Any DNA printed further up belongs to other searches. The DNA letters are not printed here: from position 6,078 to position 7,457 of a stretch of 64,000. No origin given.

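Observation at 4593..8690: Accessory-looking patch on the 3' side of tRNA-Val(GAC)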

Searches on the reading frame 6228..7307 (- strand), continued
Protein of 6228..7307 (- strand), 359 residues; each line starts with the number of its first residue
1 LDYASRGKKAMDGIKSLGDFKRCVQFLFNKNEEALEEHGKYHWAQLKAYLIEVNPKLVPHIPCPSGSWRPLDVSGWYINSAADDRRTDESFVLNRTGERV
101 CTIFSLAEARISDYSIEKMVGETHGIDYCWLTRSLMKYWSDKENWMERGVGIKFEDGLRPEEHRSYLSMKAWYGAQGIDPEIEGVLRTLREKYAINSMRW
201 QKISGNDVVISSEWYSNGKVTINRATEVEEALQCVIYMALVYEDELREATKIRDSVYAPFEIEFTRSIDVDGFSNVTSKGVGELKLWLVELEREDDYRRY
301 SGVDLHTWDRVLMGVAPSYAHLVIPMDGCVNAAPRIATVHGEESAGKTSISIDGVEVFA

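Call 36: find_encoding_contigs(protein=P0006, flank=8000, max_places=2)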
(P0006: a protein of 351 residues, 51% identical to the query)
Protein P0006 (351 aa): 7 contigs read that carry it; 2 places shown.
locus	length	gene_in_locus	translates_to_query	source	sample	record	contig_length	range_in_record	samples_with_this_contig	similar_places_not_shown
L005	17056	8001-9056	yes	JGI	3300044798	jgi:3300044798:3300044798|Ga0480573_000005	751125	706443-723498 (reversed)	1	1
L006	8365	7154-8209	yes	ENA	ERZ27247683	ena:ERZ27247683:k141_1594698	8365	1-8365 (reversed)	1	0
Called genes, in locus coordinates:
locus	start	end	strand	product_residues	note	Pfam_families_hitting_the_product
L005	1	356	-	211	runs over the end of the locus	-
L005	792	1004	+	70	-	-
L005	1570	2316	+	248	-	PF00589:Phage_integrase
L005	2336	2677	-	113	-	-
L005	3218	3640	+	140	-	-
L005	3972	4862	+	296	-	-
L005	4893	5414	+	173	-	-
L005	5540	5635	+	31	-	-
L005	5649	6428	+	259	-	-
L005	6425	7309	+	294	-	-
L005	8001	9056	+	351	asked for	PF25924:MJECL33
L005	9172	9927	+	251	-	-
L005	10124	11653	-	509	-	PF18862:ApeA_NTD1, PF18739:HEPN_Apea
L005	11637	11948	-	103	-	-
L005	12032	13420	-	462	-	-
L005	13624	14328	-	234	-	-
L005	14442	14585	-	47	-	-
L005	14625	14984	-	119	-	-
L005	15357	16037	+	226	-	PF00440:TetR_N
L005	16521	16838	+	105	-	-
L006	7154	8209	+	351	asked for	PF25924:MJECL33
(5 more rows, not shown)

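Call 42: find_encoding_contigs(protein=P0087, flank=8000, max_places=1)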
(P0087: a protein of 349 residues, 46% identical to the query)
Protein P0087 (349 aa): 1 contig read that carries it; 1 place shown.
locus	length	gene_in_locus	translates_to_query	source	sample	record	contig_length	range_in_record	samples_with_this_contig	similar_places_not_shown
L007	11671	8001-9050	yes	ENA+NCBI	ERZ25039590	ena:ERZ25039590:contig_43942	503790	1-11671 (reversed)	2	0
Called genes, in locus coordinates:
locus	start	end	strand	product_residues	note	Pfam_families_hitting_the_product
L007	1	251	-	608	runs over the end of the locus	PF09843:DUF2070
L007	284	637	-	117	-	PF04475:DUF555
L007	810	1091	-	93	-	PF04010:DUF357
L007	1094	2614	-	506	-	PF09378:HAS-barrel (weak), PF01935:DUF87, PF05872:HerA_C (faint)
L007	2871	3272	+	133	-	-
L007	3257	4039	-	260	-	PF00590:TP_methylase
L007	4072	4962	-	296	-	PF24034:DUF7343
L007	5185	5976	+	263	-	-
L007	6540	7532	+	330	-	PF18093:Trm5_N, PF25133:TYW2_N_2, PF02475:TRM5-TYW2_MTfase, PF03602:Cons_hypoth95 (weak), PF05175:MTS (weak)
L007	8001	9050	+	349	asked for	PF25924:MJECL33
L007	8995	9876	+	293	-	-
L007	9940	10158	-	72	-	-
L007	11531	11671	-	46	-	?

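Call 43: find_encoding_contigs(protein=P0061, flank=8000, max_places=1)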
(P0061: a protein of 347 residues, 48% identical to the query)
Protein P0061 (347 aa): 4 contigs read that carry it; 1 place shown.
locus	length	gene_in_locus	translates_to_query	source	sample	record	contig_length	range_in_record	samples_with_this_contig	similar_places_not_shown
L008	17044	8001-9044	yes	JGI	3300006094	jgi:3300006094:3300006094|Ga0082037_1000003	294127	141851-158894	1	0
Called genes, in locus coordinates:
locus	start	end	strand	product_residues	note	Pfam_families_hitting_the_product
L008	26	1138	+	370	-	PF00091:Tubulin, PF12327:FtsZ_C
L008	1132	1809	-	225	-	-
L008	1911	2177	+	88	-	PF21715:CggR_N (weak)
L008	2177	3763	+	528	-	PF04675:DNA_ligase_A_N, PF01068:DNA_ligase_A_M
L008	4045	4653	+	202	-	-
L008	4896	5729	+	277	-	PF13620:CarboxypepD_reg (faint), PF17210:SdrD_B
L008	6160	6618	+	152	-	-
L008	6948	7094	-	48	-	-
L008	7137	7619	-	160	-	-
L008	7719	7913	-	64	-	-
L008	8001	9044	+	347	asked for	PF25924:MJECL33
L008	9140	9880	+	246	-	-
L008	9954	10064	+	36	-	-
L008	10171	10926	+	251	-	PF01177:Asp_Glu_race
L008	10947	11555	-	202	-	PF01066:CDP-OH_P_transf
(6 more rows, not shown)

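Call 50: predict_structure(alignment_id=A1)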
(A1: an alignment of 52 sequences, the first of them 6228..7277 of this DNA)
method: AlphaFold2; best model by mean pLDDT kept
length: 349 residues; sequences in the alignment: 52
mean_pLDDT: 92.2   pTM: 0.91
mean pLDDT of the five models: 92.2, 92.1, 89.8, 89.5, 88.1
residues with pLDDT >= 90: 273; 70-90: 68; 50-70: 8; < 50: 0
segments of 3 or more residues with pLDDT < 50: none
pLDDT, mean of each block of 10 residues (from residue 1): 88 91 72 81 89 96 97 92 95 95 96 92 95 94 92 91 82 92 96 93 97 94 97 95 89 95 94 92 95 91 97 90 95 94 90
secondary structure, 60 per line:
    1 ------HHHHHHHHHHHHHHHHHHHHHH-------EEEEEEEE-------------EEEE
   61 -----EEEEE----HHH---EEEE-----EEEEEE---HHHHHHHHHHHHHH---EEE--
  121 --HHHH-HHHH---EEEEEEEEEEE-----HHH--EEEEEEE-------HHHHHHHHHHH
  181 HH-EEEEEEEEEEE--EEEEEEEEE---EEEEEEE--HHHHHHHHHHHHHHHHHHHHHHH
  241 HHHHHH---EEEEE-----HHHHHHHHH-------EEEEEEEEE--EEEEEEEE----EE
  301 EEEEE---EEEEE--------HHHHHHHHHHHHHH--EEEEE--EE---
elements in order: H7-28 E36-43 E57-60 E66-70 E81-84 E90-95 H99-112 E116-118 H123-126 H128-131 E135-145 E156-162 H170-182 E184-194 E197-205 E209-215 H218-246 E250-254 H260-268 E276-284 E287-294 E299-305 E309-313 H322-335 E338-342
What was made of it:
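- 6228..7277 (-): MJECL33-family gene (349 aa from the ATG at 7277; the mechanical ORF extends to 7307). Intact. AF2 pLDDT 92.2 (call 50).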

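Call 54: fold_search(model_id=the predicted structure, library=pdb)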
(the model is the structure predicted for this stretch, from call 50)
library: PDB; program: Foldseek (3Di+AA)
matches with E <= 10: 485; with E <= 0.001: 0
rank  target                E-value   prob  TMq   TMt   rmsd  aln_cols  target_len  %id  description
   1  9v86_A                1.5e-03  0.20  0.14  0.07  26.2       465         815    9  Cryo-EM structure of KICSTOR CCC complex (state 3) (released 2025-11-12)
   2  6y2s_A                2.7e-03  0.92  0.19  0.19  13.7       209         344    9  Escherichia coli R318A RnlA endoribonuclease (single alanine mutant of RnlA) (released 2021-03-31)
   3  6y2q_A                4.5e-03  0.82  0.16  0.16  14.5       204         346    8  Escherichia coli RnlA endoribonuclease (released 2021-05-12)
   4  4i8o_A                5.3e-03  0.77  0.18  0.18  14.2       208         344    8  Crystal structure of the toxin RnlA from Escherichia coli (released 2013-10-23)
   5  6y2s_B                7.6e-03  0.75  0.16  0.16  15.2       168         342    9  Escherichia coli R318A RnlA endoribonuclease (single alanine mutant of RnlA) (released 2021-03-31)
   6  6y2r_B                7.6e-03  0.72  0.18  0.18  14.1       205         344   12  Escherichia coli R255A RnlA endoribonuclease (single alanine mutant of RnlA) (released 2021-05-12)
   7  6y2r_A                1.4e-02  0.63  0.17  0.17  13.8       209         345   10  Escherichia coli R255A RnlA endoribonuclease (single alanine mutant of RnlA) (released 2021-05-12)
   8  6qld_L                2.0e-02  0.54  0.22  0.28  10.6       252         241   12  Structure of inner kinetochore CCAN-Cenp-A complex (released 2019-10-02)
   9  6y2p_B                4.6e-02  0.54  0.19  0.19  11.7       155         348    8  Escherichia coli RnlA-RnlB Toxin-Antitoxin System. (released 2021-04-14)
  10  9v9n_A                4.6e-02  0.06  0.10  0.06  25.1       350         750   12  Cryo-EM structure of KICSTOR CCC complex (state 5) (released 2025-11-12)
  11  1mp9_B                5.2e-02  0.25  0.15  0.25  17.0       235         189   10  TBP from a mesothermophilic archaeon, Sulfolobus acidocaldarius (released 2003-11-04)
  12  9r2r_C                5.5e-02  0.20  0.12  0.23  10.3       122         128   11  De novo designed M7 protein fold (released 2025-05-14)
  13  7bxt_M                9.2e-02  0.41  0.19  0.30  14.5       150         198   11  The cryo-EM structure of CENP-A nucleosome in complex with CENP-C peptide and CENP-N N-terminal domain (released 2021-02-10)
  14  6hhf                  9.8e-02  0.11  0.10  0.09  16.3       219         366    9  Crystal Structure of AKT1 in Complex with Covalent-Allosteric AKT Inhibitor Borussertib (released 2019-03-20)
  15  6y2p_A                1.2e-01  0.38  0.19  0.19  12.1       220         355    9  Escherichia coli RnlA-RnlB Toxin-Antitoxin System. (released 2021-04-14)
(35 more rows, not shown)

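Call 59: find_related_loci(query=A1, collection=viral_contigs, flank=10000)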
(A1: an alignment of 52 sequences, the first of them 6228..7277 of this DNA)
Query A1 (349 aa) in viral_contigs; peptide patterns used: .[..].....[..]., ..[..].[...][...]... (x = any residue, [..] = any of these).
3 stretches matched a pattern, but none encodes a relative of the query by tblastn (E <= 1e-3).

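Call 70: fold_search(model_id=the predicted structure, library=viral)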
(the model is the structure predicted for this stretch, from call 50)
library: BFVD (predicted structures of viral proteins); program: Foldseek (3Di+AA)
matches with E <= 10: 735; with E <= 0.001: 1
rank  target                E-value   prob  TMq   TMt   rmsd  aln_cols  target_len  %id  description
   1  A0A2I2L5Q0            4.1e-04  0.51  0.16  0.15  26.4       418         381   11  Uncharacterized protein [Orpheovirus IHUMI-LCC2]
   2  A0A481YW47            1.2e-03  0.44  0.14  0.15  18.9       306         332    9  Transcription factor TFIID [Marseillevirus LCMAC201]
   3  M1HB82                2.0e-03  0.57  0.17  0.19  21.8       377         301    8  (no name in the UniProt tables at hand)
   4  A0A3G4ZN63            2.2e-03  0.54  0.17  0.22  23.1       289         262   10  Uncharacterized protein [Terrestrivirus sp.]
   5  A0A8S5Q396            2.3e-03  0.72  0.13  0.13  15.3       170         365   10  RNaseLS-like protein [Siphoviridae sp. ctLNL10]
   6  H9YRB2                2.6e-03  1.00  0.19  0.41   4.9       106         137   16  (no name in the UniProt tables at hand)
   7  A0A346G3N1            2.6e-03  0.57  0.17  0.20  19.8       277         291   10  (no name in the UniProt tables at hand)
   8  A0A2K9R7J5            3.9e-03  0.72  0.19  0.22  21.4       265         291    8  (no name in the UniProt tables at hand)
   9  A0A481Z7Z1            5.9e-03  0.18  0.15  0.14  24.8       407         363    6  Transcription factor TFIID [Pithovirus LCPAC304]
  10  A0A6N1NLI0            7.5e-03  0.51  0.16  0.19  16.4       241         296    8  Putative orfan [Tupanvirus soda lake]
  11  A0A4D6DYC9            7.9e-03  0.12  0.12  0.10  22.4       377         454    9  Uncharacterized protein [Edwardsiella phage pEt-SU]
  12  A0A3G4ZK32            8.9e-03  0.35  0.14  0.22  17.8       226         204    8  Uncharacterized protein [Terrestrivirus sp.]
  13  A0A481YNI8            1.1e-02  0.47  0.18  0.16  18.4       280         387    8  Transcription factor TFIID [Pithovirus LCDPAC01]
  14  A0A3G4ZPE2            1.1e-02  0.41  0.14  0.17  19.0       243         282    8  Uncharacterized protein [Terrestrivirus sp.]
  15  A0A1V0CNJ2            1.3e-02  0.23  0.17  0.07  22.6       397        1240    9  (no name in the UniProt tables at hand)
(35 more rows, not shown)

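Call 72: search_dna_similar(query=window:6228-7277:-, collection=plasmids, mode=protein, max_evalue=0.001)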
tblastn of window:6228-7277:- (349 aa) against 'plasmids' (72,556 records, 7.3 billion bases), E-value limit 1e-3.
Records with a match: 1; places in all: 1; records where one place covers at least 80% of the query: 1.
Best place of each record, by identity: <60% 1.
By first word of the organism name: Metabacillus 1.
By predicted mobility (MOB-suite, as given by PLSDB): non-mobilizable 1.
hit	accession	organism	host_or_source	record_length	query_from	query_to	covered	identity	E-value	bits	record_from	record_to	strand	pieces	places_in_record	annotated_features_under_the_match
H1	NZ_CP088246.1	Metabacillus sp. B2-18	single cell,human skin swab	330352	36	328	84%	22.9%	1e-6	58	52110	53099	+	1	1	hypothetical protein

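Call 73: search_dna_similar(query=window:6228-7277:-, collection=phages, mode=protein, max_evalue=0.001)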
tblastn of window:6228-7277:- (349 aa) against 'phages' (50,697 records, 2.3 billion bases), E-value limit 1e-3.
No match.
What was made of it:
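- Tried and rejected: MJECL33 in viruses: none in IMG/VR (call 59) or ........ (call 73).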

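Call 74: get_annotated_region(hit=H1, flank=7000)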
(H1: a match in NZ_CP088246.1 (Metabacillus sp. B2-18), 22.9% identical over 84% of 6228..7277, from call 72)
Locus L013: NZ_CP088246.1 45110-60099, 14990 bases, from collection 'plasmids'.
description: Metabacillus sp. B2-18 plasmid pB218, complete sequence
organism: Metabacillus sp. B2-18 (NCBI taxid 2897333)
taxonomy: Bacteria; Bacillota; Bacilli; Bacillales; Bacillaceae; Metabacillus; Metabacillus sp. B2-18
host: -; source: single cell,human skin swab; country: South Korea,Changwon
typing (MOB-suite, as given by PLSDB): non-mobilizable
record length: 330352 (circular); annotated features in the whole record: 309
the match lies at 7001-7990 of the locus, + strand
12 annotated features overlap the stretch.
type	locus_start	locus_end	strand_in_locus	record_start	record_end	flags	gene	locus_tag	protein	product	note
CDS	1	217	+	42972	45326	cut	-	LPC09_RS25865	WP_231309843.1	hypothetical protein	-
CDS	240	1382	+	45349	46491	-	-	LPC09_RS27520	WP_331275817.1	hypothetical protein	-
CDS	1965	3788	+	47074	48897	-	-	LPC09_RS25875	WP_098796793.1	reverse transcriptase/maturase family protein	-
CDS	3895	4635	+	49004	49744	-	-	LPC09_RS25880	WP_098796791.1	M23 family metallopeptidase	-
CDS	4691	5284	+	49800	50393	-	-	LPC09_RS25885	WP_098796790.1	hypothetical protein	-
CDS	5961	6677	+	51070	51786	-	-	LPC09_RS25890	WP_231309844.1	type II toxin-antitoxin system PemK/MazF family toxin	-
CDS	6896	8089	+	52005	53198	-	-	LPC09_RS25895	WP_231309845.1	hypothetical protein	-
CDS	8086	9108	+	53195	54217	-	-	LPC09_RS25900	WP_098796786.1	hypothetical protein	-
CDS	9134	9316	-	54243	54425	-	-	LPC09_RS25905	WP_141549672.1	hypothetical protein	-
CDS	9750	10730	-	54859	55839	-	-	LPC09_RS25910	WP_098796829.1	aldo/keto reductase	-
CDS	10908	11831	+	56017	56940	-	-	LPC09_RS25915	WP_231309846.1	AraC family transcriptional regulator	GO:0006355 - regulation of DNA-templated transcription [Evidence IEA]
CDS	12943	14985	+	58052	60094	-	-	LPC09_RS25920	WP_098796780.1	hypothetical protein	-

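Call 77: find_related_loci(query=A1, collection=genome_contigs, flank=10000)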
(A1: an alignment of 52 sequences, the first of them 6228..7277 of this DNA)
Query A1 (349 aa) in genome_contigs; peptide patterns used: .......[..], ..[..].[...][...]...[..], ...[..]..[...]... (x = any residue, [..] = any of these).
149 stretches matched a pattern; 64 encode a relative of the query (tblastn E <= 1e-3); 61 distinct loci.
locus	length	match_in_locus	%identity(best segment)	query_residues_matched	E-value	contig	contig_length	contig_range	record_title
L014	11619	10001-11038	50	1-349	3e-113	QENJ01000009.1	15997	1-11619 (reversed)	Candidatus Methanophagaceae archaeon isolate CONS3730H04p2b1 Ga0123297_1031, whole genome shotgun sequence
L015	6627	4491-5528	50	1-349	4e-112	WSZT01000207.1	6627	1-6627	MAG: Methanophagales archaeon isolate GLR107 c_000000673977, whole genome shotgun sequence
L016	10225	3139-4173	50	1-349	9e-111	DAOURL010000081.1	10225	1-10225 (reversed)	MAG TPA_asm: Methanosarcinales archaeon isolate CSMAG_151 CSMAG_151_k141_161349_length_10225_cov_640.7437, whole genome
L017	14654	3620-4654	50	1-349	4e-110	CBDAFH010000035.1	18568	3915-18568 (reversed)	MAG: uncultured ANME-2 cluster archaeon isolate MAG_107 genome assembly, contig: k141_347134, whole genome shotgun seque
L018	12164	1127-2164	52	1-349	1e-109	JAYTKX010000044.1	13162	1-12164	MAG: Methanobacteriota archaeon isolate GFS_3223 GFS_3223_43, whole genome shotgun sequence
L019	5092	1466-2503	49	1-349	4e-110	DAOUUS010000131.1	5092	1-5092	MAG TPA_asm: Methanophagales archaeon isolate CSMAG_829 CSMAG_829_k141_1608558_length_5092_cov_22.6625, whole genome sho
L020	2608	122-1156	50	1-349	3e-114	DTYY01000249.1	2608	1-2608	MAG TPA_asm: Methanosarcinales archaeon isolate UWMA-0233 k99_2928820, whole genome shotgun sequence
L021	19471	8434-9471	52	1-349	8e-110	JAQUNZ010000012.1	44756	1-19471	MAG: Candidatus Methanoperedens sp. isolate STD1_19 NODE_1593_length_44756_cov_5.061574_Sandtown_D1, whole genome shotgu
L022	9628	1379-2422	50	1-349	7e-110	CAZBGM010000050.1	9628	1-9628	MAG TPA_asm: uncultured Methanomicrobiaceae archaeon isolate binchicken_co51_26 genome assembly, contig: NODE_2743_lengt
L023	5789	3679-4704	50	4-349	2e-109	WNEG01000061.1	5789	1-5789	MAG: Candidatus Ethanoperedens thermophilum isolate GoM-Arc1-LC-WB58 GoM-Arc1-LC-WB58_contig_7304, whole genome shotgun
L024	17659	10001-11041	50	1-349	6e-109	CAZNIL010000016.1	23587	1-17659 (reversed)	MAG TPA_asm: uncultured Methanoregula sp. isolate SRP178699_co1_429 genome assembly, contig: NODE_2492_length_23587_cov_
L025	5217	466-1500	49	1-349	4e-109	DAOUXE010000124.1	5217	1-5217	MAG TPA_asm: Methanosarcinales archaeon isolate CSMAG_893 CSMAG_893_k141_167612_length_5217_cov_23.4811, whole genome sh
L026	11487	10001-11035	50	1-349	4e-109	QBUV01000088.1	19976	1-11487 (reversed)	MAG: Candidatus Methanogaster sp. isolate HMMV-459B1 LDLILCAP_24, whole genome shotgun sequence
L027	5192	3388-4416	52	4-349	7e-109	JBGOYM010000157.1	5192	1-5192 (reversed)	MAG: Candidatus Methanoperedens sp. isolate OBJ_0618_130150_43 k141_7026787_length_5192_cov_14.4916, whole genome shotgu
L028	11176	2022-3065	49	1-349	3e-108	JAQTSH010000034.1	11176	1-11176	MAG: Methanoregula sp. isolate STB_182 NODE_14997_length_11176_cov_8.734456_Sandtown_B, whole genome shotgun sequence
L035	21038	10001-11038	51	4-349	3e-116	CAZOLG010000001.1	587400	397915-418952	MAG TPA_asm: uncultured Methanomassiliicoccales archaeon isolate SRP141376_co1_297 genome assembly, contig: NODE_3_lengt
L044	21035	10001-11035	47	1-349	6e-105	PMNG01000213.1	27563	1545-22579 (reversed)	MAG: Methanothrix sp. isolate fen_7 73.20100900_E3D.38_contig_2655, whole genome shotgun sequence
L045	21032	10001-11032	46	1-348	9e-105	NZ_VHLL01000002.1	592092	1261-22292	Methanoculleus formosensis strain Afa-1 contig-02, whole genome shotgun sequence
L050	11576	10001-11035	50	1-349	4e-104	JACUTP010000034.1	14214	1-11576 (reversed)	MAG: Candidatus Methanoperedenaceae archaeon isolate Kmv03 NODE_2130_length_14214_cov_164.398404, whole genome shotgun s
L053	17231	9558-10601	50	1-349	6e-103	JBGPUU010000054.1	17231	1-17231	MAG: Candidatus Methanoperedens sp. isolate OBJ1_062018_110_35 k141_1996807_length_17231_cov_15.9771, whole genome shotg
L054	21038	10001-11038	47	1-349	2e-102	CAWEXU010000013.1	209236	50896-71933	MAG: Methanotrichaceae archaeon isolate MFD04716.bin.2.283 genome assembly, contig: contig_44614, whole genome shotgun s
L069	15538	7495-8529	50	1-349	5e-110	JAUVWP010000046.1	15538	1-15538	MAG: Methanosarcinales archaeon isolate CSMAG_1193 CSMAG_1193_k127_6359387_length_15538_cov_27.1654, whole genome shotgu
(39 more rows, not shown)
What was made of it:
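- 61 loci were found among GTDB species representatives, a patchy distribution (call 77).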
